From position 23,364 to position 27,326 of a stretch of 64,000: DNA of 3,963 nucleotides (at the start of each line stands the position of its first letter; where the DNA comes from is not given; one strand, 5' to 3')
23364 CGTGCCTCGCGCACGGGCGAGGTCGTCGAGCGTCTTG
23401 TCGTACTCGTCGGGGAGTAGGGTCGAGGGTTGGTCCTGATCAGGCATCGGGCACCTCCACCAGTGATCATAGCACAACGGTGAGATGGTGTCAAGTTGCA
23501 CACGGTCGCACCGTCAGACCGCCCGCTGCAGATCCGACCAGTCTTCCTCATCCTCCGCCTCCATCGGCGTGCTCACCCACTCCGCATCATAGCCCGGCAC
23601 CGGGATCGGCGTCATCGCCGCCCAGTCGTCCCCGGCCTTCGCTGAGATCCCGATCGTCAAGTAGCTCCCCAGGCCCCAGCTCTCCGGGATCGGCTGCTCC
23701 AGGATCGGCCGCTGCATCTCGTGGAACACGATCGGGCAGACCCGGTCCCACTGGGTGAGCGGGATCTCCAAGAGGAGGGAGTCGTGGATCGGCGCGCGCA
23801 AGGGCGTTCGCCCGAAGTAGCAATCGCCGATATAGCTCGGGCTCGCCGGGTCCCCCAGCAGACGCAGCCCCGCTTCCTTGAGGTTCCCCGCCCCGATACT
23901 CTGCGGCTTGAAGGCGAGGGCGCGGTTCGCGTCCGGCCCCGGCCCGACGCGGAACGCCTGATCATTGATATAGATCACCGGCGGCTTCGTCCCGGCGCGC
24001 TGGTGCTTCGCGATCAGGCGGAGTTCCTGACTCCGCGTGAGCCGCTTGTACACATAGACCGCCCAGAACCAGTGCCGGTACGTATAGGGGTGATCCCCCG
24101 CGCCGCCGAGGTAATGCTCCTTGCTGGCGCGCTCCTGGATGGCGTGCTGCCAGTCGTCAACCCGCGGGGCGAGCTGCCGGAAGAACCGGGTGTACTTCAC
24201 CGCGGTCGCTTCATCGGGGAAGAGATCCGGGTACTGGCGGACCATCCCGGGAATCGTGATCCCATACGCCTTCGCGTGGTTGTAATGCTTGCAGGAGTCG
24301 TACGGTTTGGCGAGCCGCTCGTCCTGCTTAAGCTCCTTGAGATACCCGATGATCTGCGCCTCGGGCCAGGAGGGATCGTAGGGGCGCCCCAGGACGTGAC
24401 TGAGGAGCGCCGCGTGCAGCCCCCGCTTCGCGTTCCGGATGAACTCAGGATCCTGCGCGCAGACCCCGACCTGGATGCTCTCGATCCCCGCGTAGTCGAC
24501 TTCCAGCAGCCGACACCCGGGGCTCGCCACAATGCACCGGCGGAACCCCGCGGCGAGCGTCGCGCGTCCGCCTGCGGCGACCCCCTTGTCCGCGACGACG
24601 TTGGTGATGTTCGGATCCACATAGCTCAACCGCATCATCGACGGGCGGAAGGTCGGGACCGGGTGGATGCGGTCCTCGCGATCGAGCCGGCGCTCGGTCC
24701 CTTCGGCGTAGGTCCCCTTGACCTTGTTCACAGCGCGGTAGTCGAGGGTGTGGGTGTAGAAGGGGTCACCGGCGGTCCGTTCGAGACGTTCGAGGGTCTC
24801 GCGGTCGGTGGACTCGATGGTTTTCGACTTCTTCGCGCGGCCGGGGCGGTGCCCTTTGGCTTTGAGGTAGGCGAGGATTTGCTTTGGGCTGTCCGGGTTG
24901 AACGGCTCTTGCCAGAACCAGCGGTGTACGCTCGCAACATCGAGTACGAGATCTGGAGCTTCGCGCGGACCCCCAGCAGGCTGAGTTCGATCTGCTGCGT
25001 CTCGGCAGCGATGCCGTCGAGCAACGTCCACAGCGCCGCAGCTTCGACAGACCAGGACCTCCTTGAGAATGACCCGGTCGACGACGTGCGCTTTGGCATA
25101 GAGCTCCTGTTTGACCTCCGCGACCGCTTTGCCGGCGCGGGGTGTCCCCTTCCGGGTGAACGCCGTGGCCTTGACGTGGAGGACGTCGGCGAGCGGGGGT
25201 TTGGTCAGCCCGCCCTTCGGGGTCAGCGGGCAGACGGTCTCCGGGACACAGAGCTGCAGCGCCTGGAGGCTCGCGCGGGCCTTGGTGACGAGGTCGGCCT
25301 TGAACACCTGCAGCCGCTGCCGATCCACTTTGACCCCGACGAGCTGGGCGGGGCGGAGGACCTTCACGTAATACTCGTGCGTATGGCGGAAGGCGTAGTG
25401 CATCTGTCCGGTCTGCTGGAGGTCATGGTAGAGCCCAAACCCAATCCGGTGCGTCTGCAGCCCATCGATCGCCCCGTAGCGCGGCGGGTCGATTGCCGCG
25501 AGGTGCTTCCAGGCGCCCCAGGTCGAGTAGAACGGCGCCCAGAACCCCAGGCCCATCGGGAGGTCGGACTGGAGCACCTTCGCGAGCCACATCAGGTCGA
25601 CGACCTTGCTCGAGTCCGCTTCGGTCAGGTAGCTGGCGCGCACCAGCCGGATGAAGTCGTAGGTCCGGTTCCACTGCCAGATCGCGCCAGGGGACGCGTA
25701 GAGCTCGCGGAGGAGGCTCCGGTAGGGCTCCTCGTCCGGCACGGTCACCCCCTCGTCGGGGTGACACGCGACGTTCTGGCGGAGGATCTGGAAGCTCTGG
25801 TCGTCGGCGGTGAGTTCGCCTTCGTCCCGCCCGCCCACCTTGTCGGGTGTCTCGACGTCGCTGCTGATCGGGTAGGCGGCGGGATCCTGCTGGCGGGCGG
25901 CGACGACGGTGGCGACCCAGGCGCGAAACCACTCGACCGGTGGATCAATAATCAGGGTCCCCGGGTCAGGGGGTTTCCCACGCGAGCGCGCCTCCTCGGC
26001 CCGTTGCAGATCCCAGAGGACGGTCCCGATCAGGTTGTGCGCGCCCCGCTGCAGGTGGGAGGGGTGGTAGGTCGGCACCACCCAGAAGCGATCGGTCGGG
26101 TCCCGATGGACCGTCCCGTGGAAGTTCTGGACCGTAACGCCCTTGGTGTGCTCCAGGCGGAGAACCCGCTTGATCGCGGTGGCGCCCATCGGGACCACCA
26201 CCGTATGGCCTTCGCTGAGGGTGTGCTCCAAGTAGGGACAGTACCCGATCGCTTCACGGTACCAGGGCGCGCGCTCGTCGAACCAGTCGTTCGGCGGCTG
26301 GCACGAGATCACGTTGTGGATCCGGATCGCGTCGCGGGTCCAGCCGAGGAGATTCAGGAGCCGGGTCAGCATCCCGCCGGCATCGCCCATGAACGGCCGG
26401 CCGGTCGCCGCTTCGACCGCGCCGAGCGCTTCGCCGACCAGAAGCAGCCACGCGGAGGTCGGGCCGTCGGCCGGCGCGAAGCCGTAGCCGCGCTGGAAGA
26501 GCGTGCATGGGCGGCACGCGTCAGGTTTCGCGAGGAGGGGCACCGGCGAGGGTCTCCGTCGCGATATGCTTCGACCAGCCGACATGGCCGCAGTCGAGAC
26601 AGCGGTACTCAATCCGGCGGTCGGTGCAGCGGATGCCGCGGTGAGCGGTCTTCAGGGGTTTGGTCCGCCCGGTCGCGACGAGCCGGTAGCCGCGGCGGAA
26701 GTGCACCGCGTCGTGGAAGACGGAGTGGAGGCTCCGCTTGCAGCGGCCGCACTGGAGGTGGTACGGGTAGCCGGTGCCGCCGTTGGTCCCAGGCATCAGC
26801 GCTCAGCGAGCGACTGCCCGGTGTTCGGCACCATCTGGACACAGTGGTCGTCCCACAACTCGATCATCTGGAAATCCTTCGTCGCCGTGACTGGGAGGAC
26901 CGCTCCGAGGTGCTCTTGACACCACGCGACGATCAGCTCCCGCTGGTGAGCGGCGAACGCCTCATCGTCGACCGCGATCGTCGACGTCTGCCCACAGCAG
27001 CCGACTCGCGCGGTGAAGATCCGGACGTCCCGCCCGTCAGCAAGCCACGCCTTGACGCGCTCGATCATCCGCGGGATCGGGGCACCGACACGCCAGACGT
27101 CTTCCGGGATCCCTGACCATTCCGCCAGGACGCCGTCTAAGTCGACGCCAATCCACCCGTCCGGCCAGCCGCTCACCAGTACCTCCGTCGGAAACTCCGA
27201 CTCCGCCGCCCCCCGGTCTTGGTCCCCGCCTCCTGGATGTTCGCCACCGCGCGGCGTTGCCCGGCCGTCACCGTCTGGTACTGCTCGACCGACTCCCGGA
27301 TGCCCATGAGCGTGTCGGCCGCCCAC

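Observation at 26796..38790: Sugar-modification island interleaved with the replication genes: candidate multi-step glycosylation or hypermodification pathway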

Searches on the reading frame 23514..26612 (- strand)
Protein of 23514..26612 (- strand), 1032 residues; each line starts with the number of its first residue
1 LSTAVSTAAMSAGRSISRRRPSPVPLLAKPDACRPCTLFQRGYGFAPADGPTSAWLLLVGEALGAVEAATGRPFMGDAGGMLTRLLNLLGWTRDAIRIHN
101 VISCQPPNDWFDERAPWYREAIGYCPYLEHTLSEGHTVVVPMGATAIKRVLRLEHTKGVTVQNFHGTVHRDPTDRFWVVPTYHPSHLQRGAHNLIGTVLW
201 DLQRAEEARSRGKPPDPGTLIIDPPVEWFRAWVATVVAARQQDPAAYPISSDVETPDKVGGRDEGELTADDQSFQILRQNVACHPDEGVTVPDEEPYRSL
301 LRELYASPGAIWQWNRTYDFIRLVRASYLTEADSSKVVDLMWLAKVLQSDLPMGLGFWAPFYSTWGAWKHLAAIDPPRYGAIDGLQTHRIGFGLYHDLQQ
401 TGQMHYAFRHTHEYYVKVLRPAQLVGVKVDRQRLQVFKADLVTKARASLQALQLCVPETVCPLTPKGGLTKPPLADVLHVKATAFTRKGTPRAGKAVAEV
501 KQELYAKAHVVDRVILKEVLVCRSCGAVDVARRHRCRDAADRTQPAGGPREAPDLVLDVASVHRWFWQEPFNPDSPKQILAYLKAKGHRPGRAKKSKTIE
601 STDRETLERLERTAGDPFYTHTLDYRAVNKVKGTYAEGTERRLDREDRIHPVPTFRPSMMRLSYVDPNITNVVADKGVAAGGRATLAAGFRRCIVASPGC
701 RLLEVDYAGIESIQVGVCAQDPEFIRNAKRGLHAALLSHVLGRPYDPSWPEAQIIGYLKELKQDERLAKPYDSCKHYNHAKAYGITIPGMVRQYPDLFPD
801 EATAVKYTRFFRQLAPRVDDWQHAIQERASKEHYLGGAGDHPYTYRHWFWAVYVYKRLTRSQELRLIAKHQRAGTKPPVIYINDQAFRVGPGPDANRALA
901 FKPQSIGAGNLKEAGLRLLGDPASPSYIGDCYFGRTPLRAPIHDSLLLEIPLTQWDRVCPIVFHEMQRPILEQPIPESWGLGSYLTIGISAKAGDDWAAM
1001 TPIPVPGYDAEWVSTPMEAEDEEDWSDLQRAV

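Call 6: search_protein_families(library=pfam, proteins=[window:23514-26612:-], max_evalue=0.01)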
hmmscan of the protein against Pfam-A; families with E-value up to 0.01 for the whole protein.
window:23514-26612:- (1032 aa): 2 families
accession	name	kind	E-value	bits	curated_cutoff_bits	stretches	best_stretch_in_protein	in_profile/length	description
PF00476.26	DNA_pol_A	-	9.2e-23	81.2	34.3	1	568-834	27-267/381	DNA polymerase family A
PF03167.25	UDG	-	1.1e-18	68.1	24.3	1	49-191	3-125/141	Uracil DNA glycosylase superfamily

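Call 10: search_dna_similar(query=window:23514-26612:-, collection=phages, mode=protein, max_rows=25)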
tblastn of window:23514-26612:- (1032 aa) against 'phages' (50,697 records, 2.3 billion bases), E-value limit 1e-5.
Records with a match: 37; places in all: 37; records where one place covers at least 80% of the query: 0.
Best place of each record, by identity: <60% 37.
By first word of the organism name: Bacteriophage 20; Bacillus 5; Caudoviricetes 3; Listeria 3; Staphylococcus 2; Moorella 1; Microcystis 1; uncultured 1; Enterococcus 1.
By host as written in the record: - 23; Listeria monocytogenes 3; Bacillus sp. MGK1 2; Bacillus subtilis W-23-S(r); Bacillus licheniformis ATCC 9945a 2; Staphylococcus aureus 2; Methanomicrobiales 1; Moorella thermoacetica DSM 103132 1; Microcystis elabens 1; and 2 more.
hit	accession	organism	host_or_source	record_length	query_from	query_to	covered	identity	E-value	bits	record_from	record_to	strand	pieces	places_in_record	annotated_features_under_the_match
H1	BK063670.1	Caudoviricetes sp. vir526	Methanomicrobiales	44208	28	453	41%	25.6%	3e-17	94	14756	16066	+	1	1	DNA polymerase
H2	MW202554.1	Caudoviricetes sp.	Manatee Spring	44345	29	427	39%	27.3%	3e-19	100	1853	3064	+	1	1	DNA polymerase | chromosome partitioning protein parB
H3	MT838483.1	Bacteriophage sp.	human fecal samples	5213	569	983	40%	25.1%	1e-11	75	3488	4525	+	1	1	record has no annotation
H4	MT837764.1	Bacteriophage sp.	human fecal samples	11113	569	835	26%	29.3%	3e-14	84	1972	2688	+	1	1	record has no annotation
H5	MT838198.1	Bacteriophage sp.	human fecal samples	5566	569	835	26%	28.6%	3e-12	77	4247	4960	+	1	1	record has no annotation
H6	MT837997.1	Bacteriophage sp.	human fecal samples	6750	569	834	26%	27.5%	2e-10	71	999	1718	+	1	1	record has no annotation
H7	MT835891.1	Bacteriophage sp.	human fecal samples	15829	569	835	26%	27.0%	1e-9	69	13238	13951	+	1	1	record has no annotation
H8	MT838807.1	Bacteriophage sp.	human fecal samples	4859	559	834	27%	25.7%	6e-12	76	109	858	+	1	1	record has no annotation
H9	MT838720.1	Bacteriophage sp.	human fecal samples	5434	571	834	26%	26.4%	2e-10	71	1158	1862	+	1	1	record has no annotation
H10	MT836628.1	Bacteriophage sp.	human fecal samples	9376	569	835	26%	25.7%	8e-10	69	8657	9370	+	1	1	record has no annotation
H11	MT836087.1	Bacteriophage sp.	human fecal samples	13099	571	831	25%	26.2%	3e-9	67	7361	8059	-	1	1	record has no annotation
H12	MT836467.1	Bacteriophage sp.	human fecal samples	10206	561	821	25%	25.9%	1e-9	69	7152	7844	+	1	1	record has no annotation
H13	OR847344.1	Listeria phage LM 4-11-1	Listeria monocytogenes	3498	561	790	22%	28.1%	2e-6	58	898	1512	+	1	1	record has no annotation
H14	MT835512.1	Bacteriophage sp.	human fecal samples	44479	554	750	19%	30.1%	5e-11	74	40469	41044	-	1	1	record has no annotation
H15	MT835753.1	Bacteriophage sp.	human fecal samples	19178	569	746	17%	33.2%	3e-12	77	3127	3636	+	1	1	record has no annotation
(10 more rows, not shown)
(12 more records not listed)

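Call 17: find_related_loci(query=window:23514-26612:-, collection=viral_contigs, flank=10000)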
Query window:23514-26612:- (1032 aa) in viral_contigs; peptide patterns used: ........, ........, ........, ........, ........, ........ (x = any residue, [..] = any of these).
22 stretches matched a pattern; 18 encode a relative of the query (tblastn E <= 1e-3); 17 distinct loci.
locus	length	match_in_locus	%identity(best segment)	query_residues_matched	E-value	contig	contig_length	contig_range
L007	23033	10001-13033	65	17-1032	0e+0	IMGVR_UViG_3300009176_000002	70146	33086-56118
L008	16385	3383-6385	65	24-1032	0e+0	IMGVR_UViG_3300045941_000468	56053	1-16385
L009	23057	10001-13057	64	11-1032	0e+0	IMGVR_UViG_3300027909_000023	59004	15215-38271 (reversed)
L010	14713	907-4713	64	26-1032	0e+0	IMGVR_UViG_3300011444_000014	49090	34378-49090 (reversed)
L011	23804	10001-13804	64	26-1032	0e+0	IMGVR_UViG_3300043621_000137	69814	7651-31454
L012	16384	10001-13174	57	9-1032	0e+0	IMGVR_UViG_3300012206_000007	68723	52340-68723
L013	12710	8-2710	62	138-1032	0e+0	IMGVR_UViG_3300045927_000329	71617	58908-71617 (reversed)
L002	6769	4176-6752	60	24-869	0e+0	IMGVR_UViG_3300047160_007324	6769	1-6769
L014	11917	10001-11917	69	26-650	0e+0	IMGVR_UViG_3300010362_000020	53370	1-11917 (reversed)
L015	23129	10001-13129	46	2-1028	0e+0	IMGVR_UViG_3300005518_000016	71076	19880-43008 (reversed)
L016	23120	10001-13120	61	24-1032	0e+0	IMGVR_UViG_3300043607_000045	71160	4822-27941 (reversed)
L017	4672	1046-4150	48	2-1029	0e+0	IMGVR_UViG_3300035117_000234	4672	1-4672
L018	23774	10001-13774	62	33-1032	0e+0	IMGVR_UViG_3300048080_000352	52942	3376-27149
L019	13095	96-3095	48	18-1029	0e+0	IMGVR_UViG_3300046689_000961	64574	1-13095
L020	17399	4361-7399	45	29-1028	0e+0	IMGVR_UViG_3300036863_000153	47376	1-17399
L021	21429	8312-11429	45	20-1029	0e+0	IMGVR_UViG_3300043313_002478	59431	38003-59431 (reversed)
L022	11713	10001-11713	49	2-573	7e-153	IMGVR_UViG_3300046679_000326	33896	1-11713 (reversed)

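Call 49: search_protein_families(library=pfam, proteins=[L007:4265-5278:+, L007:6370-6942:+, L007:7436-8755:+, L011:7509-8801:+, L021:3826-4401:+, L021:4398-5480:+, L021:6736-7644:+, L022:2637-3722:+, L022:3719-4561:+, L022:7728-8738:+], max_evalue=0.01)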
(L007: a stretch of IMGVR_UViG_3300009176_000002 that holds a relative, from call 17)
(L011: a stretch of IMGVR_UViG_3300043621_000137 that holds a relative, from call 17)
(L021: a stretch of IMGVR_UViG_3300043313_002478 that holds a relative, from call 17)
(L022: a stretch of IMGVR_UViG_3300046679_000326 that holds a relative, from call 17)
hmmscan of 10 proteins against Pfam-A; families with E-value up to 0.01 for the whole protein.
L007:4265-5278:+ (337 aa): 0 families

L007:6370-6942:+ (190 aa): 0 families

L007:7436-8755:+ (439 aa): 1 family
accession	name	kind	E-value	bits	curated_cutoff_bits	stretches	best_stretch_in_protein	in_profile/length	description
PF00589.27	Phage_integrase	-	1.2e-11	45.1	27.1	1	232-390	20-168/172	Phage integrase family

L011:7509-8801:+ (430 aa): 1 family
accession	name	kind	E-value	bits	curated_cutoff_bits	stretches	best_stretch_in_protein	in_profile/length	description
PF00589.27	Phage_integrase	-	1.9e-12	47.7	27.1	1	216-414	4-166/172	Phage integrase family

L021:3826-4401:+ (191 aa): 1 family
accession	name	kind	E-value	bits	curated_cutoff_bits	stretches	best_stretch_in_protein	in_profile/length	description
PF12694.12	cpYpsA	-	1.1e-30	106.7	26.2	1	8-151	2-141/145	Circularly permutated YpsA SLOG family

L021:4398-5480:+ (360 aa): 2 families
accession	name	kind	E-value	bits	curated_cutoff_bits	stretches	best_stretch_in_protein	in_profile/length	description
PF01041.23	DegT_DnrJ_EryC1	-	5.1e-71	240.2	19.8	1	21-354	10-359/360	DegT/DnrJ/EryC1/StrS aminotransferase family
PF00155.27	Aminotran_1_2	-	0.0003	20.5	19.7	1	38-112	45-129/361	Aminotransferase class I and II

L021:6736-7644:+ (302 aa): 0 families

L022:2637-3722:+ (361 aa): 1 family
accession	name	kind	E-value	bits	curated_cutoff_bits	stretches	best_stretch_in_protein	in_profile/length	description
PF01041.23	DegT_DnrJ_EryC1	-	6.1e-74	249.8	19.8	1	22-355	7-359/360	DegT/DnrJ/EryC1/StrS aminotransferase family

L022:3719-4561:+ (280 aa): 1 family
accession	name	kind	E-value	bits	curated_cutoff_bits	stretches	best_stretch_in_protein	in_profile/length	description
PF00132.30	Hexapep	-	2.7e-06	27.2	27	1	231-257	9-35/36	Bacterial transferase hexapeptide (six repeats)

L022:7728-8738:+ (336 aa): 0 families

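Call 61: search_protein_families(library=pfam, proteins=[L009:7245-8450:+, L009:115-990:+, L009:1009-1710:+, L012:3026-3805:+, L015:1413-2123:+, L016:1133-1867:+, L016:3595-4278:+, L016:6365-6997:+, L020:1596-2267:+], max_evalue=0.01)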
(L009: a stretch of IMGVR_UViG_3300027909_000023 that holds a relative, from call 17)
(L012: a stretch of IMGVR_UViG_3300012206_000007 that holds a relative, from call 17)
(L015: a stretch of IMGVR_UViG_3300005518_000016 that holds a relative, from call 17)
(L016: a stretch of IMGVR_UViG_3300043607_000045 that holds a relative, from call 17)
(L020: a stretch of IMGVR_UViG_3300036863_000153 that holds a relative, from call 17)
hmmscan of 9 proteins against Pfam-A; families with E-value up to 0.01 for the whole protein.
L009:7245-8450:+ (401 aa): 1 family
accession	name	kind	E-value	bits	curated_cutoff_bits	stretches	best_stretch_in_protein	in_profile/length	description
PF00589.27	Phage_integrase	-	2.8e-12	47.2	27.1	1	229-376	32-168/172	Phage integrase family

L009:115-990:+ (291 aa): 0 families

L009:1009-1710:+ (233 aa): 0 families

L012:3026-3805:+ (259 aa): 6 families
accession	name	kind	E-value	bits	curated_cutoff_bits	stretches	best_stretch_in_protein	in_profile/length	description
PF05050.19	Methyltransf_21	-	4.5e-13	50.1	22.7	1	79-243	1-172/173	Methyltransferase FkbM domain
PF02475.24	TRM5-TYW2_MTfase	-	0.00063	20.2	28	1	71-123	34-87/164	TRM5/TYW2 methyltransferase domain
PF13649.12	Methyltransf_25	-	0.00065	20.8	27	1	77-117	1-42/97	Methyltransferase domain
PF01728.25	FtsJ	-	0.0016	18.9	24.1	1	70-109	19-58/181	FtsJ-like methyltransferase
PF13489.12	Methyltransf_23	-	0.0042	17.3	27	1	71-112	20-60/164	Methyltransferase domain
PF08241.18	Methyltransf_11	-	0.006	17.6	21.2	0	78-122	1-49/95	Methyltransferase domain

L015:1413-2123:+ (236 aa): 6 families
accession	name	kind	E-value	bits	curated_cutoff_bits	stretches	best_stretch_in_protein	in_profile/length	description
PF05050.19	Methyltransf_21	-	1e-13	52.2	22.7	1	60-208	1-164/173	Methyltransferase FkbM domain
PF13649.12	Methyltransf_25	-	1.1e-05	26.5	27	1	58-98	1-42/97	Methyltransferase domain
PF02475.24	TRM5-TYW2_MTfase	-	0.00019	21.9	28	1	52-102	34-85/164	TRM5/TYW2 methyltransferase domain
PF13489.12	Methyltransf_23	-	0.0044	17.2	27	1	50-92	15-59/164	Methyltransferase domain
PF01728.25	FtsJ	-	0.0048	17.3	24.1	1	46-91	14-59/181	FtsJ-like methyltransferase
PF08241.18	Methyltransf_11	-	0.0068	17.5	21.2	0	59-105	1-49/95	Methyltransferase domain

L016:1133-1867:+ (244 aa): 5 families
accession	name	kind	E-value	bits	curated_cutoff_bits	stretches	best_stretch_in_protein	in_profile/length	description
PF05050.19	Methyltransf_21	-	7.8e-16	59.1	22.7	1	56-220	1-172/173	Methyltransferase FkbM domain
PF02475.24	TRM5-TYW2_MTfase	-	9.3e-07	29.4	28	1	44-108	30-93/164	TRM5/TYW2 methyltransferase domain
PF01728.25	FtsJ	-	3.6e-05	24.2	24.1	1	39-90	11-62/181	FtsJ-like methyltransferase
PF05575.17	V_cholerae_RfbT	-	0.00025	20.9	27.9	1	44-97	73-127/286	Vibrio cholerae RfbT protein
PF13489.12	Methyltransf_23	-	0.00039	20.6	27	0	41-94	10-63/164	Methyltransferase domain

L016:3595-4278:+ (227 aa): 1 family
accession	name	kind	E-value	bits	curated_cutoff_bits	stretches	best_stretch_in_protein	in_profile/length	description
PF05050.19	Methyltransf_21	-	3.1e-11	44.1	22.7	1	48-211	1-172/173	Methyltransferase FkbM domain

L016:6365-6997:+ (210 aa): 1 family
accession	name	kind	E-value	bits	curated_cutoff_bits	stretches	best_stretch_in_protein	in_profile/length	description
PF05869.16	Dam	-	2.6e-16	60.2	28.1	1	28-156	7-126/169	DNA N-6-adenine-methyltransferase (Dam)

L020:1596-2267:+ (223 aa): 0 families

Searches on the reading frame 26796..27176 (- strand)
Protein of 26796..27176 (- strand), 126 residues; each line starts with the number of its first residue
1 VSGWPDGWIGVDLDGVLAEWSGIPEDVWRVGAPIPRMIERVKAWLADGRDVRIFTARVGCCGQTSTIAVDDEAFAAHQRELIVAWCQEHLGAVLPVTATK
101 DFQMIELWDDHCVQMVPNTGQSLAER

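Call 5: search_protein_families(library=pfam, proteins=[window:26796-27176:-], max_evalue=0.01)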
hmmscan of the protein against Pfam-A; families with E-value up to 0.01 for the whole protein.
window:26796-27176:- (126 aa): 0 families

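Call 7: search_protein_families(library=phrogs, proteins=[window:26796-27176:-], max_evalue=0.01)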
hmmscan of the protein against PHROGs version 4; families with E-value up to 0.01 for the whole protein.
window:26796-27176:- (126 aa): 2 families
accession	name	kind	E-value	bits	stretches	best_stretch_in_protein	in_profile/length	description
phrog_1238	-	moron, auxiliary metabolic gene and host takeover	8.7e-06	26.4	1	9-59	25-71/155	phosphoheptose isomerase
phrog_415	-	other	9e-05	23.3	1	8-91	23-106/218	polynucleotide kinase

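Call 8: search_protein_families(library=ncbifam, proteins=[window:26796-27176:-], max_evalue=0.01)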
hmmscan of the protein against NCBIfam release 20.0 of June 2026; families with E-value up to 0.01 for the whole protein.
window:26796-27176:- (126 aa): 0 families

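Call 79: search_protein_families(library=pfam, proteins=[window:26796-27176:-], max_evalue=10)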
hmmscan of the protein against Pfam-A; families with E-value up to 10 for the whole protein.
window:26796-27176:- (126 aa): 2 families
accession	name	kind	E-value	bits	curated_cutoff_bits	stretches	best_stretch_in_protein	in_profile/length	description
PF12264.14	Waikav_capsid_1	-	0.042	13.8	24.8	1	14-85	41-109/197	Waikavirus capsid protein 1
PF23254.1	KH_PARP14_8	-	0.07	13.4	27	1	21-42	45-66/66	PARP14-like, eighth type I KH domain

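Call 94: search_solved_structures(query=window:26796-27176:-, max_evalue=10)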
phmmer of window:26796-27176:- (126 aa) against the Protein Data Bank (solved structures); distinct sequences matched with E-value up to 10: 14.
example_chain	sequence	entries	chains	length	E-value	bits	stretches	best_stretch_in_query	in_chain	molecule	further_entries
6c0m_A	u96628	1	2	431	0.21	14.9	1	24-88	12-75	Hemagglutinin-neuraminidase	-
4mze_A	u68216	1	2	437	0.21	14.9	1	24-88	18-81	Hemagglutinin-neuraminidase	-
4mza_A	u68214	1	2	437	0.21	14.9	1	24-88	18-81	Hemagglutinin-neuraminidase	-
9yq6_A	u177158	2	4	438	0.21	14.8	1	24-88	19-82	Hemagglutinin-neuraminidase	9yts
5kv9_B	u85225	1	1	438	0.21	14.8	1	24-88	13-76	Hemagglutinin-neuraminidase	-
5kv8_A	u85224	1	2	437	0.21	14.8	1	24-88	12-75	Hemagglutinin-neuraminidase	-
4xjq_A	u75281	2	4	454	0.22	14.8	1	24-88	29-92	Hemagglutinin-neuraminidase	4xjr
8tqi_A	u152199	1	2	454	0.22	14.8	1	24-88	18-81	Hemagglutinin-neuraminidase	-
9b2w_D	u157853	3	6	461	0.23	14.7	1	24-88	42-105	Hemagglutinin-neuraminidase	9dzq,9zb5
1v2i_A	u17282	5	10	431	0.28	14.4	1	24-88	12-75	hemagglutinin-neuraminidase glycoprotein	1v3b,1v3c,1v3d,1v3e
4wef_A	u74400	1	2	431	0.29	14.4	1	24-88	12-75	Hemagglutinin-neuraminidase glycoprotein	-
7y9i_A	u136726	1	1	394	0.33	14.2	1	37-53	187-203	Obg-like ATPase 1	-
9fn0_A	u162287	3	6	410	0.66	13.2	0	20-70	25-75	Subunit of Benzylsuccinate CoA-transferase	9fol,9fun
9pum_A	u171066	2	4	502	1.7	11.9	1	24-88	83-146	Hemagglutinin-neuraminidase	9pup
